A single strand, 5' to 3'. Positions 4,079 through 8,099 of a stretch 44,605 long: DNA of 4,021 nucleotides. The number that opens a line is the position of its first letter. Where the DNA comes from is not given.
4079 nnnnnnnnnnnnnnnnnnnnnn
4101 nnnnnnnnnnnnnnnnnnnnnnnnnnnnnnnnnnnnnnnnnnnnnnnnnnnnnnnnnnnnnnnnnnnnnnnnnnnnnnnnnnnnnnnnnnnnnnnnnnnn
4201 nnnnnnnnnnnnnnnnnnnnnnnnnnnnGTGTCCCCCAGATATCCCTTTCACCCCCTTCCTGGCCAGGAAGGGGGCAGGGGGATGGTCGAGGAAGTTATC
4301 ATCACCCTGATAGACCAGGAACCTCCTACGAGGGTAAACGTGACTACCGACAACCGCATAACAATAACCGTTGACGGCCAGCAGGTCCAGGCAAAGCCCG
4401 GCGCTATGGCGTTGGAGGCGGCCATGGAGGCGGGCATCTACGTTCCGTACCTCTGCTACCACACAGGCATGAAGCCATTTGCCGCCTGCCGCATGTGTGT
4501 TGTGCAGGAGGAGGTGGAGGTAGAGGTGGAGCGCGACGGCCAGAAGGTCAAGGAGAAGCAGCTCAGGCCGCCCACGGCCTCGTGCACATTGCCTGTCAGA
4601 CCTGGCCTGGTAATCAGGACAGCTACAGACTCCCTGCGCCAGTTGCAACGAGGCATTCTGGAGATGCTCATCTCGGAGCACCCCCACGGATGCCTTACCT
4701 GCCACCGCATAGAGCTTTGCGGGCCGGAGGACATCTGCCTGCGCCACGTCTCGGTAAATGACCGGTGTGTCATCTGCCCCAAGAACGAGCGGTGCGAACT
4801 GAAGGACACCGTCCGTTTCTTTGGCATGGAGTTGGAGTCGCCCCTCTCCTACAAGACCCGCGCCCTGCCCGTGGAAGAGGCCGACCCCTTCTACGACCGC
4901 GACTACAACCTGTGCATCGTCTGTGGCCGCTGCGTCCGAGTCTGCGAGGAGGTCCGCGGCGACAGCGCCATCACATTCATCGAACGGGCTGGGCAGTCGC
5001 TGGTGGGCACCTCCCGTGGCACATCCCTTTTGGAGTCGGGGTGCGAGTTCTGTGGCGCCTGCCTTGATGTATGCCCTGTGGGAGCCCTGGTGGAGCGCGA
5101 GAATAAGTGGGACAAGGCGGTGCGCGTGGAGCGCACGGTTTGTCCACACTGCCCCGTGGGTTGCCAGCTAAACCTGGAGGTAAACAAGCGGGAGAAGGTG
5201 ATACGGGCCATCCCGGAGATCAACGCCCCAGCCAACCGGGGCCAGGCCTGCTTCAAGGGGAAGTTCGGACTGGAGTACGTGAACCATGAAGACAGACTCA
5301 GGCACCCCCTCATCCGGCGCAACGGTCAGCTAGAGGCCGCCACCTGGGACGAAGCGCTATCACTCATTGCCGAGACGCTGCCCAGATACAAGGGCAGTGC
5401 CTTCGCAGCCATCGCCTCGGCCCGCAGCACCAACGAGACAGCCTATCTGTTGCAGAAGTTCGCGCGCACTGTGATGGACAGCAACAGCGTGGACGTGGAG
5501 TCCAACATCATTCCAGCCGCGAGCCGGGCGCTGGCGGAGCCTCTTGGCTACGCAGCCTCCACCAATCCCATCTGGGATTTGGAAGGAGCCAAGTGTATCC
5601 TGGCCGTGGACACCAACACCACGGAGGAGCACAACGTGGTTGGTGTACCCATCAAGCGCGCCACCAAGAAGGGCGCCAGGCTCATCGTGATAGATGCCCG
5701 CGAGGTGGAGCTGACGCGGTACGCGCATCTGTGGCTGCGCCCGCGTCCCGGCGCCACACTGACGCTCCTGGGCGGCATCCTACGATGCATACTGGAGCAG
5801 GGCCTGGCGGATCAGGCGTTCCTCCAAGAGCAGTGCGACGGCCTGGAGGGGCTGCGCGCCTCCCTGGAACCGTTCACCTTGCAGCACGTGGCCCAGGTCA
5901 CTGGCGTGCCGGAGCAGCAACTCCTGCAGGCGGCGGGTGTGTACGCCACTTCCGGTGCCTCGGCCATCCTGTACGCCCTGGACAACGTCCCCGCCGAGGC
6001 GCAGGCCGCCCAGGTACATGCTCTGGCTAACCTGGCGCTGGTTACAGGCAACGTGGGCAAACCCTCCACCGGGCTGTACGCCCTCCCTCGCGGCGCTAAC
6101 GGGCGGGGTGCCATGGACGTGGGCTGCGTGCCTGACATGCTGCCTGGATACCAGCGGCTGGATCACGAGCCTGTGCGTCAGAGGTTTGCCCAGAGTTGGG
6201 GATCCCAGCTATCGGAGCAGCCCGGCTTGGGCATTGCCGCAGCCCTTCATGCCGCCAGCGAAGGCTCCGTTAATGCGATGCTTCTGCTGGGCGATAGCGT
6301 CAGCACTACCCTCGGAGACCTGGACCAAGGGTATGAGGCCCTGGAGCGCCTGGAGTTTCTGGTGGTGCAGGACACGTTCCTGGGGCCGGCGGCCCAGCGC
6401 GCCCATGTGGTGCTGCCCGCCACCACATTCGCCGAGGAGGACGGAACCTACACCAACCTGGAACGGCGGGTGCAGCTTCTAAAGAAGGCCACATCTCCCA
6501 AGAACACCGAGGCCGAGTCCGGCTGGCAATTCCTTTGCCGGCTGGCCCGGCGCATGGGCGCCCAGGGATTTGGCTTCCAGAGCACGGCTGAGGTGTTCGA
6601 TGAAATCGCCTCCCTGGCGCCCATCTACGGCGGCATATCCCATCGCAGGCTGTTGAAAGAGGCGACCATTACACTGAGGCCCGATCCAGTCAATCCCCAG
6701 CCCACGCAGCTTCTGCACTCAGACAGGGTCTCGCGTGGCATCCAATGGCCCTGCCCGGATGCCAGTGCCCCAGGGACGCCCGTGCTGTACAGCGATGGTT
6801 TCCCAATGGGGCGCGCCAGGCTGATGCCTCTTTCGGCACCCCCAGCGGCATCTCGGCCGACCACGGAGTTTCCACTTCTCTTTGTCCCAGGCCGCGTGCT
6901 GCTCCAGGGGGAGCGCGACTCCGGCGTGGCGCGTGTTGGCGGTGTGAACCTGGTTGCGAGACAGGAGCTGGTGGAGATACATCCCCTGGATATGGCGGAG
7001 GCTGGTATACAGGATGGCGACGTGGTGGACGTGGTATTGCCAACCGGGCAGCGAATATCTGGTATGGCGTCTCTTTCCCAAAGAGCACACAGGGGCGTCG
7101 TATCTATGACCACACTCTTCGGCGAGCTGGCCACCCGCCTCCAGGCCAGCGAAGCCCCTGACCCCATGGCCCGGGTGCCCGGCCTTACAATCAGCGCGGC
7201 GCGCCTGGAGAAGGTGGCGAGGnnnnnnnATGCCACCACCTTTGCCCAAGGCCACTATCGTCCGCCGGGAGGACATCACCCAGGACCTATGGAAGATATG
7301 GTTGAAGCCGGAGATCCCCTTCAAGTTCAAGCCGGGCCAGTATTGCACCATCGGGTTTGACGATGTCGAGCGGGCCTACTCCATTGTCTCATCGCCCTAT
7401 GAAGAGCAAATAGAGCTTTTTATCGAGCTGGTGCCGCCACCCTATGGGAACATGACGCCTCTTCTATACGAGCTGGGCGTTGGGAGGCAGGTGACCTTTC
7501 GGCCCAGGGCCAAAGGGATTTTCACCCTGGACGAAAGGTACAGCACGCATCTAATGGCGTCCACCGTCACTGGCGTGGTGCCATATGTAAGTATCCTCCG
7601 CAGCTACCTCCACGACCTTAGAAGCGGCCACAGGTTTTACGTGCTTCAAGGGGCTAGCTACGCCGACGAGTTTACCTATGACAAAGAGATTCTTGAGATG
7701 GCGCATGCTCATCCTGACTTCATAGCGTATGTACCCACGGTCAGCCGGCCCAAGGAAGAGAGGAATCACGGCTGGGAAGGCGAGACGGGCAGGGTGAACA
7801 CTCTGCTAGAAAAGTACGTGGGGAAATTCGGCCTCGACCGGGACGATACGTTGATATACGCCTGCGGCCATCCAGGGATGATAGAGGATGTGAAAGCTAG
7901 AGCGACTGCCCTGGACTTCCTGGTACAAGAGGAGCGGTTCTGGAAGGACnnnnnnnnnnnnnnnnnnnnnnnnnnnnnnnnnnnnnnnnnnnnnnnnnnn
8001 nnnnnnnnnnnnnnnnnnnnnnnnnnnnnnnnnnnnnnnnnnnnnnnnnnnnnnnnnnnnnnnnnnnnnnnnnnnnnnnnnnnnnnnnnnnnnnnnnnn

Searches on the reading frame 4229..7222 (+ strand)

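Call 82: search_protein_families(library=pfam, proteins=[window:4229-7222:+], max_evalue=0.0001)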
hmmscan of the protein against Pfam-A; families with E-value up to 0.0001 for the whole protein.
window:4229-7222:+ (998 aa): 9 families
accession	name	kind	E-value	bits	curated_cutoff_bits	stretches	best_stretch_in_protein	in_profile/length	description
PF00384.28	Molybdopterin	-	1.7e-50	172.5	24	1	356-774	1-352/353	Molybdopterin oxidoreductase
PF13510.11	Fer2_4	-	1.2e-16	61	22.8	1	42-133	2-81/82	2Fe-2S iron-sulfur cluster binding domain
PF04879.21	Molybdop_Fe4S4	-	7.5e-14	51.9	22.7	1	300-353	3-55/55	Molybdopterin oxidoreductase Fe4S4 domain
PF22117.2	Fer4_Nqo3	-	4.8e-10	39.9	27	1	224-287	6-66/67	NADH-quinone oxidoreductase subunit 3, ferredoxin-like domain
PF01568.27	Molydop_binding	-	8.9e-10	39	26.8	1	905-984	21-104/110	Molydopterin dinucleotide binding domain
PF10588.14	NADH-G_4Fe-4S_3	-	1.9e-09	37.3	27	0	140-164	1-25/40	NADH-ubiquinone oxidoreductase-G iron-sulfur binding region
PF12838.12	Fer4_7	-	6.6e-08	33.3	27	1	229-286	2-52/52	4Fe-4S dicluster domain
PF14697.11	Fer4_21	-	6.3e-06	26.7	35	1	227-285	6-55/59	4Fe-4S dicluster domain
PF00037.32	Fer4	-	2.8e-05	24.2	21.1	0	270-287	6-23/24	4Fe-4S binding domain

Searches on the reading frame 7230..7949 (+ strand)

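Call 82: search_protein_families(library=pfam, proteins=[window:7230-7949:+], max_evalue=0.0001)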
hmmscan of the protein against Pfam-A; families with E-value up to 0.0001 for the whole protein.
window:7230-7949:+ (240 aa): 1 family
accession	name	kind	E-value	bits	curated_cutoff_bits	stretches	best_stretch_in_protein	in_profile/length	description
PF00175.26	NAD_binding_1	-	1.3e-16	61.6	22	1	114-222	6-108/109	Oxidoreductase NAD-binding domain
